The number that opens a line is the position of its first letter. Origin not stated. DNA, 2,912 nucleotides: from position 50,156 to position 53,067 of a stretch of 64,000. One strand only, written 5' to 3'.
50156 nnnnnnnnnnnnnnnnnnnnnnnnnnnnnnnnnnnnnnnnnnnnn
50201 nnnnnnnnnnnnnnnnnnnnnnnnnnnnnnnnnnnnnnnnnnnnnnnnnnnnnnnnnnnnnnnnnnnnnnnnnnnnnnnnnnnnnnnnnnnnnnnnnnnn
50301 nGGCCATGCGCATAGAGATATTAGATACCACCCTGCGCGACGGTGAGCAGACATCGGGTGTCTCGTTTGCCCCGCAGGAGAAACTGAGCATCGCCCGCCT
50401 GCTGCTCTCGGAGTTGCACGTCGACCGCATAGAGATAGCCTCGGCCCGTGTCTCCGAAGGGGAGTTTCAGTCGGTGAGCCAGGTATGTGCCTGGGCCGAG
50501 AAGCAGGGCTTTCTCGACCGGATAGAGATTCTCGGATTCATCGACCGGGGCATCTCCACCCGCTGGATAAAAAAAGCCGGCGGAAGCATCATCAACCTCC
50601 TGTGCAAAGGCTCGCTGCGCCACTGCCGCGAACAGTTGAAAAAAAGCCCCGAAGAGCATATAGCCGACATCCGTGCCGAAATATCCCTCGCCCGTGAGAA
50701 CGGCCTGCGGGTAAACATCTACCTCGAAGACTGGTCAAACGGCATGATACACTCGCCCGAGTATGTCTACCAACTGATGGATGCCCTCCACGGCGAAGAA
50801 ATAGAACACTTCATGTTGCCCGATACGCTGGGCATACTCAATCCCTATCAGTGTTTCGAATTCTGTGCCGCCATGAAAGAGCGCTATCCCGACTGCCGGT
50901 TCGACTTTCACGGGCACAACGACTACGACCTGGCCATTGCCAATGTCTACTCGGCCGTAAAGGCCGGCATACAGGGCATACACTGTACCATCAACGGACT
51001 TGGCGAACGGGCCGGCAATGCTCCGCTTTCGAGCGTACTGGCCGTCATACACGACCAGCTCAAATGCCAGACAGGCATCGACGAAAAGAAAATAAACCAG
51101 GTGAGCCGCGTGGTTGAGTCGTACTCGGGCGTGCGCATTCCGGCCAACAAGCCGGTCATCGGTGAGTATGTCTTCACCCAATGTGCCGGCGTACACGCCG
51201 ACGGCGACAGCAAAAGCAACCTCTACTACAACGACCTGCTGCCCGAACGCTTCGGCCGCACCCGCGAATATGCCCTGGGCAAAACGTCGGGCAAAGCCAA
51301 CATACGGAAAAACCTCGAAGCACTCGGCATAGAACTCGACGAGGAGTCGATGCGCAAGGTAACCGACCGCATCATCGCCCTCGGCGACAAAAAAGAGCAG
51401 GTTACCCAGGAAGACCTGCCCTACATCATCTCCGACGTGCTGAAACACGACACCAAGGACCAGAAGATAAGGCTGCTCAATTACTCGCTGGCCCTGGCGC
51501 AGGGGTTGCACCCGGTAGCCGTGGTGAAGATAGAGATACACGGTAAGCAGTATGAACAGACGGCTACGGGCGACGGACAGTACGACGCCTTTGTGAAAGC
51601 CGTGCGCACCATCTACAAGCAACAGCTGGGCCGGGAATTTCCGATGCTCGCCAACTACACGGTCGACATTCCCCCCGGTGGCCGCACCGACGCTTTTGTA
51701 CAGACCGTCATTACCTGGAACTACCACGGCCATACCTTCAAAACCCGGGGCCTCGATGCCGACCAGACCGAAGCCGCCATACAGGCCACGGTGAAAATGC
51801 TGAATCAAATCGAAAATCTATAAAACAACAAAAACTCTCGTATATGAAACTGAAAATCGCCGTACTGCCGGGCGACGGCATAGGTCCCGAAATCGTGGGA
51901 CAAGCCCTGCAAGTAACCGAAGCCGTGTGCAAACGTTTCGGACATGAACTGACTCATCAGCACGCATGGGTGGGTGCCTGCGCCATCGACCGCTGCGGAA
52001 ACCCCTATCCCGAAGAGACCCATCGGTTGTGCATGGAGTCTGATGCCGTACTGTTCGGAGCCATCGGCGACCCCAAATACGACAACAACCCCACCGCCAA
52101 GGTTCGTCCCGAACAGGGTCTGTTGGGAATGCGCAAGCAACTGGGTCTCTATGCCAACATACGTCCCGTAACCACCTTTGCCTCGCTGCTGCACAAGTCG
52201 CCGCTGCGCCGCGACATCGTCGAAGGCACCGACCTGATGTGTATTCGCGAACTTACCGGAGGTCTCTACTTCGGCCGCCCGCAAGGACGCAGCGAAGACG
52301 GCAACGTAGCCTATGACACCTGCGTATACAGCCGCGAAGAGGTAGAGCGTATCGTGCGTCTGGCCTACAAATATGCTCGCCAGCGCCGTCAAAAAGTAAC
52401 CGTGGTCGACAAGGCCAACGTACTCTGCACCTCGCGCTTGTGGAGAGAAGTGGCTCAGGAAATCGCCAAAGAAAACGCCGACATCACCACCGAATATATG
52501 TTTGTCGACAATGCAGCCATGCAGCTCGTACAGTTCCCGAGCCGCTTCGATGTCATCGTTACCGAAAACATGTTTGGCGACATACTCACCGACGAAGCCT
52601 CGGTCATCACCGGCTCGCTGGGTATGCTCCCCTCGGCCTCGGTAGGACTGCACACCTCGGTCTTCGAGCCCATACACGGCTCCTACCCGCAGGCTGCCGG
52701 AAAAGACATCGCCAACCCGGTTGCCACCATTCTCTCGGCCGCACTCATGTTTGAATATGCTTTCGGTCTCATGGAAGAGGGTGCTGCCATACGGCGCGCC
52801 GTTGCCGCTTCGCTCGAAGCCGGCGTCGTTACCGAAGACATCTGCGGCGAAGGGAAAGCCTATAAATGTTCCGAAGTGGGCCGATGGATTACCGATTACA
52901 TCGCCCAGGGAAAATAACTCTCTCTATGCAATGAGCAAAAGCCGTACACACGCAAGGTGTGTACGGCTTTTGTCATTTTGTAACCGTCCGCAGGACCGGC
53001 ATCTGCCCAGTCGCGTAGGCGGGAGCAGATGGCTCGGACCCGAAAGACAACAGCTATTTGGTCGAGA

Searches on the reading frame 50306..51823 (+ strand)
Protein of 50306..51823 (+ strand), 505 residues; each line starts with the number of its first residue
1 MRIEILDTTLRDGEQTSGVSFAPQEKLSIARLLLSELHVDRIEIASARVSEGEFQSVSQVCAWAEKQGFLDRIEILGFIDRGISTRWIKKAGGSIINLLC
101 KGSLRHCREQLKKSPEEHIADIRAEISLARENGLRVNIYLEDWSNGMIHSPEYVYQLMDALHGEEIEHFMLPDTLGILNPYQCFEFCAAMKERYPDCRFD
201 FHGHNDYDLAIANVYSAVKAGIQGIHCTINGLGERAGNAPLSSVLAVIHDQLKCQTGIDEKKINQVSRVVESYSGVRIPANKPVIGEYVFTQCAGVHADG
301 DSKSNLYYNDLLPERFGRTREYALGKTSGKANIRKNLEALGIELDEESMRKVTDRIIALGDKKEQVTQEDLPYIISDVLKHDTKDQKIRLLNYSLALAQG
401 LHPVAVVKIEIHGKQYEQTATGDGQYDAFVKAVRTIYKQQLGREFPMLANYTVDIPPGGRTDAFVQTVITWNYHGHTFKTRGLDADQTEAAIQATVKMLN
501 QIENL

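Call 6: search_protein_families(library=ncbifam, proteins=[window:50306-51823:+], max_evalue=1e-10)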
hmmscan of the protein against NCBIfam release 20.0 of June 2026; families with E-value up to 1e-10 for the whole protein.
window:50306-51823:+ (505 aa): 20 families
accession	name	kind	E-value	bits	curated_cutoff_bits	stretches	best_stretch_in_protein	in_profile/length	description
NF042433.1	CitmalDyn_Leptosp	equivalog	1.4e-193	644.2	950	1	2-502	7-510/514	(R)-citramalate synthase CimA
NF002085.0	PRK00915.1-2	subfamily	5.4e-104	348.7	517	1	2-503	13-500/504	2-isopropylmalate synthase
NF002086.0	PRK00915.1-3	equivalog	3.3e-88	296.4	532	1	2-503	6-502/516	2-isopropylmalate synthase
TIGR00973.1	leuA_bact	equivalog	9.2e-84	281.7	598.7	1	2-500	1-494/494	2-isopropylmalate synthase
NF002087.0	PRK00915.1-4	equivalog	1e-79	268.4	729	1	2-503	6-503/516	2-isopropylmalate synthase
TIGR02660.1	nifV_homocitr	equivalog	6.8e-78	262.5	462.9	1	3-372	2-362/365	homocitrate synthase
TIGR02090.1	LEU1_arch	subfamily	3e-77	260.2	484.75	1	3-375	1-363/363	isopropylmalate/citramalate/homocitrate synthases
NF002088.0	PRK00915.1-5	equivalog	6.7e-75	252.5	697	1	2-502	3-498/514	2-isopropylmalate synthase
NF002084.0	PRK00915.1-1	equivalog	9.1e-68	229.1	748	1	2-502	4-499/523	2-isopropylmalate synthase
NF041069.1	IPMS_Sufob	equivalog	1.7e-65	221.7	600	1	3-380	1-370/371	isopropylmalate synthase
TIGR02146.1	LysS_fung_arch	equivalog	1.3e-64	218.7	413.55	1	5-356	1-342/344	homocitrate synthase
TIGR00977.1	citramal_synth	equivalog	1.8e-48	165.2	450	1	3-496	2-510/526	citramalate synthase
NF042434.1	IPMS_Lepto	equivalog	1.5e-32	113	500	1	4-356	7-366/374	2-isopropylmalate synthase LeuA2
NF002991.1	PRK03739.1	subfamily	5.6e-19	68.2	455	1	199-500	237-549/550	2-isopropylmalate synthase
NF006049.0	PRK08195.1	subfamily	1.4e-18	67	229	1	125-270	124-266/344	4-hyroxy-2-oxovalerate/4-hydroxy-2-oxopentanoic acid aldolase,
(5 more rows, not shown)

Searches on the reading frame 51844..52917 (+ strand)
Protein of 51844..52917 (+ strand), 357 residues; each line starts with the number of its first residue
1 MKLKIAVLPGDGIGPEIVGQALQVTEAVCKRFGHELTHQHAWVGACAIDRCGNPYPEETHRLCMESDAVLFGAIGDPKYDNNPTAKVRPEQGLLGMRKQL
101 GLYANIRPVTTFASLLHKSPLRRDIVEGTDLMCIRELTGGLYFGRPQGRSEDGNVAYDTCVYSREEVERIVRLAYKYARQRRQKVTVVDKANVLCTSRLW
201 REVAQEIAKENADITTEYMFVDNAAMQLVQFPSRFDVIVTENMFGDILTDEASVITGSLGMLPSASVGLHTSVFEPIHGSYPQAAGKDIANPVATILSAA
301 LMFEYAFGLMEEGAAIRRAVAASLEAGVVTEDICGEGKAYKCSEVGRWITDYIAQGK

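Call 6: search_protein_families(library=ncbifam, proteins=[window:51844-52917:+], max_evalue=1e-10)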
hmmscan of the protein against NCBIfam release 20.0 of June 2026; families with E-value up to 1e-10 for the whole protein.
window:51844-52917:+ (357 aa): 16 families
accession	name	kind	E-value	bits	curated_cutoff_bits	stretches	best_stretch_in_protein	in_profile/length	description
TIGR00169.1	leuB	equivalog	2.7e-137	457.5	353.2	1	4-345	1-345/349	3-isopropylmalate dehydrogenase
TIGR02088.1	LEU3_arch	subfamily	3.2e-89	299.4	409.8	1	5-340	1-317/324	isopropylmalate/isohomocitrate dehydrogenases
NF040619.1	AksF_Meth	equivalog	7.2e-81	271.9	500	1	3-341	2-338/343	homoisocitrate dehydrogenase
NF002898.0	PRK03437.1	equivalog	1.1e-78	265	393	1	2-353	4-345/347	3-isopropylmalate dehydrogenase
NF006529.0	PRK08997.1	equivalog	9.9e-77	258.1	510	1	2-340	3-325/335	isocitrate dehydrogenase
NF040626.1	AksF2_Meth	equivalog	9.6e-74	248.6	540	1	3-342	2-322/333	homoisocitrate dehydrogenase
TIGR02089.1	TTC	equivalog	3.8e-72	243.1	470.4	1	3-344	4-346/352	tartrate dehydrogenase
NF006048.0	PRK08194.1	equivalog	4.2e-64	216.8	501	1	2-339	3-338/352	tartrate dehydrogenase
NF006673.0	PRK09222.1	equivalog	9.7e-64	216.1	509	1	2-340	4-325/482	NADP-dependent isocitrate dehydrogenase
NF040855.1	iso_homocit_dh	equivalog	5.6e-63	213.3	680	1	4-340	3-309/345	isocitrate--homoisocitrate dehydrogenase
TIGR02924.1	ICDH_alpha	equivalog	3.4e-52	178.1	561.35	1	95-338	83-319/473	isocitrate dehydrogenase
TIGR00175.1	mito_nad_idh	equivalog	8.1e-51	173.1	432.4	1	2-340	3-324/334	isocitrate dehydrogenase (NAD(+))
NF005036.0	PRK06451.1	equivalog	2.2e-38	132.1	484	1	161-334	192-387/412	NADP-dependent isocitrate dehydrogenase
TIGR00183.1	prok_nadp_idh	equivalog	1.1e-33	116.7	567.3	1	185-350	225-413/417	isocitrate dehydrogenase (NADP(+))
NF005425.0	PRK07006.1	equivalog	5.5e-28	97.9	490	1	207-349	268-412/416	NADP-dependent isocitrate dehydrogenase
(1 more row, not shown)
